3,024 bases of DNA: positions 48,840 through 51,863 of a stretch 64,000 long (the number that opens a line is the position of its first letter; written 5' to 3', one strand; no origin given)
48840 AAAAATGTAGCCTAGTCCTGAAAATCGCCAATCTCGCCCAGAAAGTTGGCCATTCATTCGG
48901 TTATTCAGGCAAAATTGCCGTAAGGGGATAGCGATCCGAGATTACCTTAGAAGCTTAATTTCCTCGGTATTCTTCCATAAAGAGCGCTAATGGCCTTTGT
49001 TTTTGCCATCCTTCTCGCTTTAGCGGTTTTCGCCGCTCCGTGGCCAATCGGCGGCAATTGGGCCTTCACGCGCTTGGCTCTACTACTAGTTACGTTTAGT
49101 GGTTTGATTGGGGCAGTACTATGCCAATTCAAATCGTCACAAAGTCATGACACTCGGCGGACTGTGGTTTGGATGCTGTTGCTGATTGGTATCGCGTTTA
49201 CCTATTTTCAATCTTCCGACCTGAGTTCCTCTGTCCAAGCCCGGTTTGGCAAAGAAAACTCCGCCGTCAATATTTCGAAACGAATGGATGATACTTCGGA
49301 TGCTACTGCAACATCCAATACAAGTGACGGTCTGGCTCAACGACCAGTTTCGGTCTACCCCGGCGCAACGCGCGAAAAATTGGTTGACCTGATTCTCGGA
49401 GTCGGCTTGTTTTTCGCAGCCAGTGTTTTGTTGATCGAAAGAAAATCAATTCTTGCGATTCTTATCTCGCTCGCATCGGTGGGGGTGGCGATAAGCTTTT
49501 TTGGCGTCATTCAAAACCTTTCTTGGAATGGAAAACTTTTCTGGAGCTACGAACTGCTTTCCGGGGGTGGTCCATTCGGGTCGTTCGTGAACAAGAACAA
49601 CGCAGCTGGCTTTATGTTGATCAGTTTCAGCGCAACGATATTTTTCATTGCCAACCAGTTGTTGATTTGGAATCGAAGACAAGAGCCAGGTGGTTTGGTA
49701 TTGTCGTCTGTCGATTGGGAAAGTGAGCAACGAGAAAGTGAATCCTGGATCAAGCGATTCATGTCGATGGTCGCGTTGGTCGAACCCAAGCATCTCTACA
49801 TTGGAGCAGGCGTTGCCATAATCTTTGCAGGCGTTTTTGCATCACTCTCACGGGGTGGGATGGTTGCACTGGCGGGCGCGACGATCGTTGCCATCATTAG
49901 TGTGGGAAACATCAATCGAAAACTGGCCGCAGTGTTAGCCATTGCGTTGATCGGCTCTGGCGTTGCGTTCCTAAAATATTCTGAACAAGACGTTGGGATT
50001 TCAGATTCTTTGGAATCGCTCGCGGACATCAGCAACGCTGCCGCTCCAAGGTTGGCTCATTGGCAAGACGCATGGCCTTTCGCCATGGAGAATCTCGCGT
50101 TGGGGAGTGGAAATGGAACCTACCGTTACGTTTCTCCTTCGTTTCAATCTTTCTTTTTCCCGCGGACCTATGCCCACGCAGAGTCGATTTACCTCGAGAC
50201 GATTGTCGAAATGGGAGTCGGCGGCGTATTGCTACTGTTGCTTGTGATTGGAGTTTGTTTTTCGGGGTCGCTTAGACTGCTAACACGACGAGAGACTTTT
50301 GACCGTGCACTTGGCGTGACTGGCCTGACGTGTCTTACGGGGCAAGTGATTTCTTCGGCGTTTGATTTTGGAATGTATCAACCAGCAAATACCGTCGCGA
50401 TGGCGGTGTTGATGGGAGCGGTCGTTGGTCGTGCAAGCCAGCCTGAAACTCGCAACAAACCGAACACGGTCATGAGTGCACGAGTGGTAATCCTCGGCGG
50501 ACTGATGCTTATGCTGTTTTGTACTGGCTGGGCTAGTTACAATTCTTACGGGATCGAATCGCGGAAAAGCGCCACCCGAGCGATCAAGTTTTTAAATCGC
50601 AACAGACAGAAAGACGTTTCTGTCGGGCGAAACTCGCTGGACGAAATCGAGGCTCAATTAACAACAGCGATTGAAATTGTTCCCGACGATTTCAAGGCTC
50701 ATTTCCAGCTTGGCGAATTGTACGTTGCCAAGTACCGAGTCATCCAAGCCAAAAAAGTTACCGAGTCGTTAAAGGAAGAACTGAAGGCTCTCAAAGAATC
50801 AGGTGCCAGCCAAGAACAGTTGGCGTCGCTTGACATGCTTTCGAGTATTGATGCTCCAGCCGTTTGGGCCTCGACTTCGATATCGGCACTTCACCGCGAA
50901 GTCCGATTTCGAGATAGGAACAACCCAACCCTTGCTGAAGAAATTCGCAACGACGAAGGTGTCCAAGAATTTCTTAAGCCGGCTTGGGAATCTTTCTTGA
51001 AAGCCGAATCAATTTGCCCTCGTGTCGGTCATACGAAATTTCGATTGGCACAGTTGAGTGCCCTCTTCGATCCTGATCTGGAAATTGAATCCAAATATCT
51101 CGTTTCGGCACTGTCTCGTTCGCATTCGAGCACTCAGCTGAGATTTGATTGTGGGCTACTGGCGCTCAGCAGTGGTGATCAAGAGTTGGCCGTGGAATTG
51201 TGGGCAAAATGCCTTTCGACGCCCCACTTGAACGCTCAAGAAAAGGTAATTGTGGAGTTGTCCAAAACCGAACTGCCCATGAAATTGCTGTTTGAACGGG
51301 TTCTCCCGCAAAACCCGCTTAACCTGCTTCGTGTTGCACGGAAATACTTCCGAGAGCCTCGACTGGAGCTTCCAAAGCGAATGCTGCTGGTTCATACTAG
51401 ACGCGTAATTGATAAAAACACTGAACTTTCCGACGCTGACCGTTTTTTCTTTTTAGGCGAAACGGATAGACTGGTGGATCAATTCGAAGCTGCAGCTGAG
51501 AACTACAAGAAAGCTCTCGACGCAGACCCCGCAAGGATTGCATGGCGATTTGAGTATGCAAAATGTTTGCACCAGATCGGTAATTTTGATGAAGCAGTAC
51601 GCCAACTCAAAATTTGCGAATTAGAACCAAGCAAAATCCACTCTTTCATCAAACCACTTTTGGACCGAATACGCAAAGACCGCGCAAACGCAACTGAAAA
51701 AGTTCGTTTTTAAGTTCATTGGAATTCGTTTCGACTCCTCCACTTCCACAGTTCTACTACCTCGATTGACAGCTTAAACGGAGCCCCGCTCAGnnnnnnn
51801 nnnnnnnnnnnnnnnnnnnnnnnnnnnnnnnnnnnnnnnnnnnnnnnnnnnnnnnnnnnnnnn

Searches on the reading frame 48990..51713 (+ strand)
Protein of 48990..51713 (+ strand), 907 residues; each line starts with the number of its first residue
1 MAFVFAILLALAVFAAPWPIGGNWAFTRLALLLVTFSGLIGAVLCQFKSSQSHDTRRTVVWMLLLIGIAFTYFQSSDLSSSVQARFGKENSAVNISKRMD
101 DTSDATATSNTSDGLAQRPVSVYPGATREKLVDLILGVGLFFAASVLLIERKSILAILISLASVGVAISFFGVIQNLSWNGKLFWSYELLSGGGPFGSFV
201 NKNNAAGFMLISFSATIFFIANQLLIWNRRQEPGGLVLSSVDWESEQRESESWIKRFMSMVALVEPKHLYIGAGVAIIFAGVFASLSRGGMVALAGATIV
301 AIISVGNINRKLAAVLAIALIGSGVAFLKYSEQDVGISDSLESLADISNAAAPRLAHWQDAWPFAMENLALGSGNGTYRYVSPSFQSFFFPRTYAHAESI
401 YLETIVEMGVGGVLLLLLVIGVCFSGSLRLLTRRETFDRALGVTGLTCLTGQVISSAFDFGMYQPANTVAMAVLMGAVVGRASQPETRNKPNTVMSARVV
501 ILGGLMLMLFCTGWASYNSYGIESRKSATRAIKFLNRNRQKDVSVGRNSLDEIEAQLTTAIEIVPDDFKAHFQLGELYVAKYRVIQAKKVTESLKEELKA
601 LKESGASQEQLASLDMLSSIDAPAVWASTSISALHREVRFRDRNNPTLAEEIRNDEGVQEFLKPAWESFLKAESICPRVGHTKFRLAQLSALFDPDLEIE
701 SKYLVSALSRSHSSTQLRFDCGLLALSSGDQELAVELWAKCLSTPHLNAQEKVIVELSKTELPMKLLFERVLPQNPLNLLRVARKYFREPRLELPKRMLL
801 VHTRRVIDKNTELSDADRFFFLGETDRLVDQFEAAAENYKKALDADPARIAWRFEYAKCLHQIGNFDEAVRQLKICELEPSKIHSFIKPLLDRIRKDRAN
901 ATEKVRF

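Call 9: search_protein_families(library=pfam, proteins=[window:48990-51713:+], max_evalue=0.001)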
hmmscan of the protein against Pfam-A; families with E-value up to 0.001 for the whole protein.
window:48990-51713:+ (907 aa): 9 families
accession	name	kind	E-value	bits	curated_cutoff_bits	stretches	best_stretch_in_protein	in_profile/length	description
PF04932.20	Wzy_C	-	2.8e-17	63.3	31.7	1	274-417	2-149/149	O-Antigen ligase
PF14559.12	TPR_19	-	3.7e-11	43.6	25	1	831-873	6-48/68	Tetratricopeptide repeat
PF13414.12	TPR_11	-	1.6e-07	31.3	26.8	0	556-580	16-40/42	TPR repeat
PF13431.12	TPR_17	-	1.1e-05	25.7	24.4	0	558-587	3-32/34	Tetratricopeptide repeat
PF13432.12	TPR_16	-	2e-05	25.4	32.7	1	831-872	12-52/65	Tetratricopeptide repeat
PF23914.1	TPR_CcmH_CycH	-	8.6e-05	22.9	42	0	814-865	48-99/158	Cytochrome c-type biogenesis protein H TPR domain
PF13428.12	TPR_14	-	0.00015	22.5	23.5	0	827-858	12-43/44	Tetratricopeptide repeat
PF07719.23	TPR_2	-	0.00027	21.3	27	0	819-847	4-32/34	Tetratricopeptide repeat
PF14561.12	TPR_20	-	0.00038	21.2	25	0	836-873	8-45/90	Tetratricopeptide repeat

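Call 39: search_protein_families(library=ncbifam, proteins=[window:48990-51713:+], max_evalue=0.01)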
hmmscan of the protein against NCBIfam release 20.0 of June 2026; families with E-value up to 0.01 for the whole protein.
window:48990-51713:+ (907 aa): 7 families
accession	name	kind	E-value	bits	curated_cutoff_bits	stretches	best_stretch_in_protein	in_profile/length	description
TIGR03097.1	PEP_O_lig_1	hypoth_equivalog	1.2e-07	31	188.1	1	275-424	201-345/408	putative O-glycosylation ligase, exosortase A system-associated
TIGR02917.1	PEP_TPR_lipo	equivalog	1.4e-05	23.2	312.2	0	814-903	191-282/899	XrtA/PEP-CTERM system TPR-repeat protein PrsT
NF040959.1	MamA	equivalog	3.1e-05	23.5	200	1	829-885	118-175/204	magnetosome protein MamA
TIGR00947.1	2A73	equivalog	6.2e-05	22.2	366.4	1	354-479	292-419/425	IctB family putative bicarbonate transporter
NF047371.1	FlcA_CTERM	equivalog_domain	0.00079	18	300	0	829-871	168-211/646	periplasmic flagellar collar protein FlcA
TIGR02552.1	LcrH_SycD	equivalog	0.0013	18.4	104.8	1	818-876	54-112/136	SycD/LcrH family type III secretion system chaperone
NF053607.1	CHU_0125_OmpA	equivalog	0.0013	17.3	620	1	806-875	45-112/639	CHU_0125 family OmpA-like outer membrane integrity protein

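Call 40: search_solved_structures(query=window:48990-51713:+, max_evalue=1)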
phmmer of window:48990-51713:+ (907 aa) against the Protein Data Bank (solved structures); distinct sequences matched with E-value up to 1: 38.
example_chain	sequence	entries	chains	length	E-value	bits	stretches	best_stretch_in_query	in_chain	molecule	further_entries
9qhb_A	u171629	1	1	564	5.8e-11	44.5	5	815-883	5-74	Engineered tetratricopeptide repeat protein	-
8bu0_A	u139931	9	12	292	2.7e-10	42.3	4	815-883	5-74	Consensus tetratricopeptide repeat protein | Crystal structure of an 8-repeat consensus TPR superhelix with Zinc. | Monomer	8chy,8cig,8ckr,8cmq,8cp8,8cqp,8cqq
6b85_J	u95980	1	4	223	9.6e-08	33.9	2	814-883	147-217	TMHC4_R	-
9qhc_A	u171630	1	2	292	3.5e-06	28.7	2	815-883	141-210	Engineered tetratricopeptide repeat protein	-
8ch0_A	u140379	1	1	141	6.2e-06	27.9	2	815-884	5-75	Consensus tetratricopeptide repeat protein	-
8cus_A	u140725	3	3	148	1.1e-05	27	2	814-884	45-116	I432-1(NaCl) Chain A | I432-1(Imd) Chain A | I432-1-X3 Chain A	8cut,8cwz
2fo7_A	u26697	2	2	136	1.5e-05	26.6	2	819-883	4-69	SYNTHETIC CONSENSUS TPR PROTEIN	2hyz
8far_A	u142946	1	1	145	3.5e-05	25.4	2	814-884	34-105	I432-1-CC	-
9gzg_A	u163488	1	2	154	3.8e-05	25.3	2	817-882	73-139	Engineered CTPR protein with glutamic acids for conductivity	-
8fwd_1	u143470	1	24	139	9e-05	24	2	814-880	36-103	O43-rpxdoc-EK1_B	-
1na0_A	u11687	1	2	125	0.0001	23.8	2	816-883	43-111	designed protein CTPR3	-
6vfi_B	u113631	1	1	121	0.00037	22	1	801-886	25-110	O43_dn18B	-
6vfh_A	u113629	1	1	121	0.00061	21.3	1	801-891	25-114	T33_dn10A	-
8ump_A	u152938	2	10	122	0.00074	21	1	812-882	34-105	T33-ml35-redesigned-TPR-domain-fold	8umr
9uib_A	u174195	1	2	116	0.00091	20.7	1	829-890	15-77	Protein SGT1 homolog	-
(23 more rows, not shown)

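Call 48: find_homologous_proteins(query=window:48990-51713:+, max_evalue=1e-10)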
Query window:48990-51713:+ (907 aa): 81 proteins with E <= 1e-10 among 8000 candidates.
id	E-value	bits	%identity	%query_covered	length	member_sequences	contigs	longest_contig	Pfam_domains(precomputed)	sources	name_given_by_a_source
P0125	0.0e+0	2008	100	100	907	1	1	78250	PF14559.13,PF13431.13,PF13414.13,PF13432.13,PF04932.21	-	-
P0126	0.0e+0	1559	77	100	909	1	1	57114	PF14559.13,PF13431.13,PF23914.2,PF13414.13,PF04932.21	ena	-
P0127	0.0e+0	1385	68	100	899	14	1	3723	PF14559.13,PF23914.2,PF13414.13,PF13428.13,PF04932.21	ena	-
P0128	9.6e-281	952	50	98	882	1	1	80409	PF14559.13,PF21033.5,PF13428.13,PF07719.24,PF04932.21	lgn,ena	-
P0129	1.7e-276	938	49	97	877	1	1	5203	PF13431.13,PF23914.2,PF21033.5,PF04932.21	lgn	-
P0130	2.2e-273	928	49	97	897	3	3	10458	PF14559.13,PF07719.24,PF04932.21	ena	-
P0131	9.3e-268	909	47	97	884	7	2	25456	PF14559.13,PF24575.2,PF00515.35,PF12895.14,PF13432.13,PF07719.24,PF04932.21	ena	-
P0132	3.1e-265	901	48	97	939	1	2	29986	PF14559.13,PF24575.2,PF13431.13,PF13414.13,PF12895.14,PF13432.13,PF07719.24,PF04932.21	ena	-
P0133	4.2e-264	897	49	98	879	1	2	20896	PF14559.13,PF24575.2,PF13431.13,PF13414.13,PF12895.14,PF13432.13,PF13428.13,PF07719.24,PF04932.21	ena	-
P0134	2.8e-262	891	48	97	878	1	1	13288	PF14559.13,PF04932.21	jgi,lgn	-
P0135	3.7e-261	887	48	98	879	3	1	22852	PF14559.13,PF13414.13,PF12895.14,PF21033.5,PF04932.21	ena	-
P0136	1.7e-260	885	48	99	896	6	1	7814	PF13431.13,PF23914.2,PF13414.13,PF13428.13,PF14559.13,PF24575.2,PF00515.35,PF12895.14,PF13424.13,PF21033.5,PF13432.13,PF14561.13,PF07719.24,PF04932.21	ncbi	-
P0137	1.9e-260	885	47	99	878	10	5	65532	PF14559.13,PF13414.13,PF00515.35,PF21033.5,PF13432.13,PF13428.13,PF07719.24,PF04932.21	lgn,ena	-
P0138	3.1e-258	877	47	97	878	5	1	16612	PF14559.13,PF12895.14,PF07719.24,PF04932.21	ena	-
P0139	1.3e-256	872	48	98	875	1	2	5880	PF14559.13,PF13431.13,PF13414.13,PF12895.14,PF21033.5,PF13432.13,PF13428.13,PF14561.13,PF07719.24,PF04932.21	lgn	-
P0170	7.5e-177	608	38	99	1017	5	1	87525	PF14559.13,PF14561.13,PF04932.21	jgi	jgi:O-antigen ligase/tetratricopeptide (TPR) repeat protein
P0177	9.3e-151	522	35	97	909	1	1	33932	PF14559.13,PF13431.13,PF13414.13,PF07719.24,PF04932.21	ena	-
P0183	4.6e-62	229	28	84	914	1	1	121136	PF04932.21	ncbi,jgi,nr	ncbi:MAG TPA: O-antigen ligase family protein [Pirellulales bacterium]|jgi:tetratricopeptide (TPR) r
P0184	5.0e-54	202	24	89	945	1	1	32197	PF14559.13,PF24575.2,PF13432.13,PF13428.13,PF14561.13,PF07719.24,PF04932.21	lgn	-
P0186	3.2e-42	163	24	99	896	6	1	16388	PF14559.13,PF13371.13,PF13432.13,PF13181.13,PF25064.2,PF07719.24,PF04932.21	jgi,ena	jgi:tetratricopeptide (TPR) repeat protein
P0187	3.8e-39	153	24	83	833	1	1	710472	PF14559.13,PF13432.13,PF13428.13,PF13181.13,PF07719.24,PF04932.21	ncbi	ncbi:MAG: O-antigen ligase family protein [Planctomycetaceae bacterium]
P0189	3.6e-37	146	25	98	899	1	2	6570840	PF14559.13,PF23914.2,PF13371.13,PF13432.13,PF13428.13,PF13181.13,PF07719.24,PF04932.21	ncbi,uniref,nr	ncbi:O-antigen ligase family protein [Mariniblastus fucicola]|uniref:O-Antigen ligase n=1 Tax=Marini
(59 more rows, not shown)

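Call 49: find_encoding_contigs(protein=P0170, flank=6000, max_places=1)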
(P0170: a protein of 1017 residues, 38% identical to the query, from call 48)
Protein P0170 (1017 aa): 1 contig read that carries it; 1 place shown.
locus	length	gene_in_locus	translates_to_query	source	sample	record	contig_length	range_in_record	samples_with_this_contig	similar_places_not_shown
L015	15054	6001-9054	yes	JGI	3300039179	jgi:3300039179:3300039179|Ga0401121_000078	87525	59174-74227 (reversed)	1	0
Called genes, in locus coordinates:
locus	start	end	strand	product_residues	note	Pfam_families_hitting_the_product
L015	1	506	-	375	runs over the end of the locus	-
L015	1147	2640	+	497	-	PF02397:Bac_transf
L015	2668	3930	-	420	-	PF18981:InlK_D3 (faint)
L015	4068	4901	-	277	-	PF13489:Methyltransf_23, PF13649:Methyltransf_25 (weak), PF13847:Methyltransf_31 (faint), PF08241:Methyltransf_11, PF08242:Methyltransf_12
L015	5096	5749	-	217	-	PF13620:CarboxypepD_reg (weak)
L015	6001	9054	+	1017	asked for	PF04932:Wzy_C, PF14559:TPR_19 (faint), PF14561:TPR_20 (faint)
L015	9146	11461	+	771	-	PF02706:Wzz, PF10609:ParA, PF13614:AAA_31, PF01656:CbiA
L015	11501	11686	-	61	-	-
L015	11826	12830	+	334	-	PF07885:Ion_trans_2, PF02254:TrkA_N, PF02080:TrkA_C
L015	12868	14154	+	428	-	PF01070:FMN_dh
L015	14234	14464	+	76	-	-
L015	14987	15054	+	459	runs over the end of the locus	PF00154:RecA_N, PF08423:Rad51, PF06745:ATPase (faint), PF27531:MT3502_N (weak), PF21096:RecA_C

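Call 50: find_encoding_contigs(protein=P0177, flank=6000, max_places=1)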
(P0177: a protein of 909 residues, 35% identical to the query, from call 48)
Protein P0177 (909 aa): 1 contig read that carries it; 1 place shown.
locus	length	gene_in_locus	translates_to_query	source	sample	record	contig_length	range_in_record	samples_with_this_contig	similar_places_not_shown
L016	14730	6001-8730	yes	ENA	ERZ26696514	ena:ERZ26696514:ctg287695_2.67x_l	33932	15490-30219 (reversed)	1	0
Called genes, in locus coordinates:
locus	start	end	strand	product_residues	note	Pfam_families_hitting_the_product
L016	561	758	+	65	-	-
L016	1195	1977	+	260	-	PF07596:SBP_bac_10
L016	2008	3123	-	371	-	PF02350:Epimerase_2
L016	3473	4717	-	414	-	PF02563:Poly_export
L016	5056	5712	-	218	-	PF17802:SpaA (weak), PF13620:CarboxypepD_reg (weak)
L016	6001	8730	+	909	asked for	PF04932:Wzy_C, PF07719:TPR_2 (faint), PF13414:TPR_11 (faint), PF13431:TPR_17 (faint), PF14559:TPR_19 (faint)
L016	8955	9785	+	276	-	-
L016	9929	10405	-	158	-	PF03449:GreA_GreB_N, PF01272:GreA_GreB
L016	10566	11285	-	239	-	-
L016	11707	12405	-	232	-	-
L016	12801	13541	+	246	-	PF13485:Peptidase_MA_2 (weak)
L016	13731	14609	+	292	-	-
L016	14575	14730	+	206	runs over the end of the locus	-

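Call 51: find_encoding_contigs(protein=P0183, flank=6000, max_places=1)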
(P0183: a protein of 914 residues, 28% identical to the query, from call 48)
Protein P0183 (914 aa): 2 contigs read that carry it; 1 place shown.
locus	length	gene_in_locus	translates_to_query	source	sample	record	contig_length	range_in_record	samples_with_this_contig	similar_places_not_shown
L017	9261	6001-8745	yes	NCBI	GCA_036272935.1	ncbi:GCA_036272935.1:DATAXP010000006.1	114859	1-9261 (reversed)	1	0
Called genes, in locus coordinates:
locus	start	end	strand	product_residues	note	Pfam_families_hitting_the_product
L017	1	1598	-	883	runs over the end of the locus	PF13432:TPR_16 (weak), PF13371:TPR_9, PF13432:TPR_16 (weak), PF25575:TPR_BSK1_C (weak), PF13371:TPR_9, PF14559:TPR_19 (weak), PF00515:TPR_1 (weak), PF13432:TPR_16, +9 more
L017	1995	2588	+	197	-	-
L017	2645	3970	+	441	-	PF02563:Poly_export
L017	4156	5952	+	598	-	PF13620:CarboxypepD_reg (faint)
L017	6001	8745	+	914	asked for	PF04932:Wzy_C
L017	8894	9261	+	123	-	?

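Call 52: find_encoding_contigs(protein=P0189, flank=6000, max_places=1)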
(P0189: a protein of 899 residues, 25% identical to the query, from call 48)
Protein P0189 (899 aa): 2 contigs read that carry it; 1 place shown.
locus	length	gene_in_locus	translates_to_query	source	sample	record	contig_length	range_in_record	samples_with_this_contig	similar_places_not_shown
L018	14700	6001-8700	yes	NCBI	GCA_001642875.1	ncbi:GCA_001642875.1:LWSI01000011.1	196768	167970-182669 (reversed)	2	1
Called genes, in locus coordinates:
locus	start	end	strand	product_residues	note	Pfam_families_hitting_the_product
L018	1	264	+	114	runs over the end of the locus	PF05635:23S_rRNA_IVP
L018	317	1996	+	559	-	PF01061:ABC2_membrane, PF12679:ABC2_membrane_2, PF12698:ABC2_membrane_3, PF12679:ABC2_membrane_2, PF12698:ABC2_membrane_3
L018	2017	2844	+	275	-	PF01269:Fibrillarin (weak), PF13489:Methyltransf_23, PF01135:PCMT, PF01209:Ubie_methyltran, PF13847:Methyltransf_31, PF08241:Methyltransf_11, PF08242:Methyltransf_12, PF13649:Methyltransf_25, +6 more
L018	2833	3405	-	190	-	PF01202:SKI (faint)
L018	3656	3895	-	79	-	-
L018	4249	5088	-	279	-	PF06778:Chlor_dismutase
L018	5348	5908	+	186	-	-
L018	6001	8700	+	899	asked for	PF04932:Wzy_C, PF07719:TPR_2 (faint), PF13181:TPR_8 (faint), PF13428:TPR_14 (faint), PF13432:TPR_16 (faint), PF23914:TPR_CcmH_CycH (faint), PF13371:TPR_9 (faint), PF14559:TPR_19 (faint)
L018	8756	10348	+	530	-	PF00953:Glycos_transf_4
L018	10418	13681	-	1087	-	PF02811:PHP, PF07733:DNA_pol3_alpha, PF17657:DNA_pol3_finger, PF14579:HHH_6, PF01336:tRNA_anti-codon (weak)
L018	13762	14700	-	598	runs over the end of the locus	PF00817:IMS (weak)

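Call 60: find_encoding_contigs(protein=P0187, flank=6000, max_places=1)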
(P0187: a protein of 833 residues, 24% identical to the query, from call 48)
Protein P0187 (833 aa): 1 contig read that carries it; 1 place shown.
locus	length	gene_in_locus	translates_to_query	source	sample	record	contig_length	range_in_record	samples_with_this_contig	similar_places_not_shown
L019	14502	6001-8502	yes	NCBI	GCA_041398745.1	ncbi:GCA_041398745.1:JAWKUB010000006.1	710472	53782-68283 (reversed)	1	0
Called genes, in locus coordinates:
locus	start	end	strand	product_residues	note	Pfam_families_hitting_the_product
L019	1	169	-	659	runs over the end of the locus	PF02225:PA (weak), PF04389:Peptidase_M28, PF13180:PDZ_2, PF17820:PDZ_6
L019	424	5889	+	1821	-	-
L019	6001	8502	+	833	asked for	PF04932:Wzy_C, PF13428:TPR_14 (faint), PF13181:TPR_8 (faint), PF07719:TPR_2 (faint), PF13432:TPR_16 (weak), PF14559:TPR_19 (weak)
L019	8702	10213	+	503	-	PF00953:Glycos_transf_4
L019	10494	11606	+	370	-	PF13439:Glyco_transf_4 (weak), PF13524:Glyco_trans_1_2 (faint), PF20706:GT4-conflict, PF00534:Glycos_transf_1, PF13692:Glyco_trans_1_4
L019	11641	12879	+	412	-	PF01757:Acyl_transf_3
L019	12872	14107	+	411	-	PF12698:ABC2_membrane_3 (weak), PF01061:ABC2_membrane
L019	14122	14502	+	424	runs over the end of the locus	PF00005:ABC_tran, PF13304:AAA_21 (faint), PF14524:Wzt_C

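Call 61: find_encoding_contigs(protein=P0184, flank=6000, max_places=1)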
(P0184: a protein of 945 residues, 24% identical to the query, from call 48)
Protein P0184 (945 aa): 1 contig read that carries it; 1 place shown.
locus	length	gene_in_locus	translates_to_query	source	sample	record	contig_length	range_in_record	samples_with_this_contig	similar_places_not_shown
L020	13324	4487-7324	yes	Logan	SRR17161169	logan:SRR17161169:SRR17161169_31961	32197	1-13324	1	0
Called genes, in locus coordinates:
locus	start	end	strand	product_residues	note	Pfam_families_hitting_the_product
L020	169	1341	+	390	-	PF00180:Iso_dh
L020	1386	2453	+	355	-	PF02606:LpxK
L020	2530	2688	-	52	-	-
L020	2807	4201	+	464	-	PF13620:CarboxypepD_reg (faint)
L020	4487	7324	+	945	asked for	PF04932:Wzy_C, PF07719:TPR_2 (faint), PF13428:TPR_14 (faint), PF14561:TPR_20 (faint), PF24575:TPR_Slam (faint), PF13432:TPR_16, PF14559:TPR_19 (weak)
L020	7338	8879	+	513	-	PF00953:Glycos_transf_4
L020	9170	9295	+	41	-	-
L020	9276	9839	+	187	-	PF02357:NusG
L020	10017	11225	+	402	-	PF13439:Glyco_transf_4, PF13579:Glyco_trans_4_4, PF00534:Glycos_transf_1, PF13692:Glyco_trans_1_4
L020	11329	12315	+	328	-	PF01073:3Beta_HSD (faint), PF01370:Epimerase, PF02719:Polysacc_synt_2 (faint), PF04321:RmlD_sub_bind, PF16363:GDP_Man_Dehyd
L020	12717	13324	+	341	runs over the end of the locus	PF01370:Epimerase, PF04321:RmlD_sub_bind (weak), PF16363:GDP_Man_Dehyd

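Call 62: find_encoding_contigs(protein=P0186, flank=6000, max_places=1)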
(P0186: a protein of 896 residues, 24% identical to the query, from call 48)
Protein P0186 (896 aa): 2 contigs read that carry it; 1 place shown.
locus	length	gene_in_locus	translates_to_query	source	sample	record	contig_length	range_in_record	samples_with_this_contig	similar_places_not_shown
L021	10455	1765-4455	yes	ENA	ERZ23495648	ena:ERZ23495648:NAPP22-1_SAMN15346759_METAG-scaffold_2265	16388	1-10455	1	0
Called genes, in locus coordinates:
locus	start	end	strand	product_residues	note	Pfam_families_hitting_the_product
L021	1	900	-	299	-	PF06778:Chlor_dismutase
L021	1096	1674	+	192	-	-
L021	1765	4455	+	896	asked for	PF04932:Wzy_C, PF07719:TPR_2 (faint), PF13181:TPR_8 (faint), PF13371:TPR_9 (faint), PF13432:TPR_16 (faint), PF14559:TPR_19 (faint), PF25064:ARM_TT21_5th (weak)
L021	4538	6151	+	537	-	PF00953:Glycos_transf_4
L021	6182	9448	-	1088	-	PF02811:PHP, PF07733:DNA_pol3_alpha, PF17657:DNA_pol3_finger, PF14579:HHH_6, PF01336:tRNA_anti-codon (weak)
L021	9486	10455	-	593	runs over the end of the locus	PF00817:IMS (weak)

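Call 73: predict_structure(alignment_id=A5)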
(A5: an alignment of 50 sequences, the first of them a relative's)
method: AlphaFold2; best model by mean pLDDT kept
length: 907 residues; sequences in the alignment: 50
mean_pLDDT: 85.9   pTM: 0.85
mean pLDDT of the five models: 85.9, 85.1, 83.4, 81.8, 80.9
residues with pLDDT >= 90: 530; 70-90: 256; 50-70: 88; < 50: 33
segments of 3 or more residues with pLDDT < 50: 106-113, 188-196, 235-248
pLDDT, mean of each block of 10 residues (from residue 1): 92 86 81 97 90 82 96 94 79 56 49 64 94 96 96 96 93 73 51 45 83 95 88 50 48 71 80 89 83 91 84 80 79 73 69 81 89 91 77 64 91 94 96 93 96 84 82 96 78 73 96 98 93 80 60 95 96 97 92 89 79 84 88 95 95 96 98 91 96 94 92 86 95 94 77 92 95 94 94 95 97 95 97 97 95 96 96 93 91 94 76
secondary structure, 60 per line:
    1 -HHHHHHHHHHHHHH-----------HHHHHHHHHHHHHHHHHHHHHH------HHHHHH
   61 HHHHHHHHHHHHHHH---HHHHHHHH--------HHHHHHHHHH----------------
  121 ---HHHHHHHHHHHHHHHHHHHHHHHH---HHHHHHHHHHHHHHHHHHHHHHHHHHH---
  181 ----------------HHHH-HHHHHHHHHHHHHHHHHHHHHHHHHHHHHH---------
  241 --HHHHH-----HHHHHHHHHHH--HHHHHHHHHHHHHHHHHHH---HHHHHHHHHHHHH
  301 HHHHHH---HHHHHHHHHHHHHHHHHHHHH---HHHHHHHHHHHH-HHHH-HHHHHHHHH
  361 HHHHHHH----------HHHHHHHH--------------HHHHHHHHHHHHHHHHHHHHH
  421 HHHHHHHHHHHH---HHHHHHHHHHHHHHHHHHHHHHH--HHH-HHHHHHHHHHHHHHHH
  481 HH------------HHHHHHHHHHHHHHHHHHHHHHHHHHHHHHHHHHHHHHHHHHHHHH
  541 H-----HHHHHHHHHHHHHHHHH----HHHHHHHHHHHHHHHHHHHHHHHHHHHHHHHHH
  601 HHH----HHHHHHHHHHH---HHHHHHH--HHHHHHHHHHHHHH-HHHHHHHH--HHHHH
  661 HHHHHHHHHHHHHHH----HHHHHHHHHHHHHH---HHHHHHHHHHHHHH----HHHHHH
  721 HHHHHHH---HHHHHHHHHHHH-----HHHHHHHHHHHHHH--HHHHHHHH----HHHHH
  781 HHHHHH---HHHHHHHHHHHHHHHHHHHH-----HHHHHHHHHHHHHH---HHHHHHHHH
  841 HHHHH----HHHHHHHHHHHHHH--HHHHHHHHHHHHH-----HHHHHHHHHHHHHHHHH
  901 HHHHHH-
elements in order (helices of 4 or more, strands of 3 or more residues): H2-15 H27-48 H55-75 H79-86 H95-104 H124-147 H151-177 H197-200 H202-231 H243-247 H253-263 H266-284 H288-306 H310-330 H334-345 H347-350 H352-367 H378-385 H400-432 H436-458 H465-482 H495-541 H547-563 H568-603 H608-618 H622-628 H631-644 H646-653 H656-675 H680-693 H697-710 H715-727 H731-742 H748-761 H764-771 H776-786 H790-809 H815-828 H832-845 H850-863 H866-878 H884-906
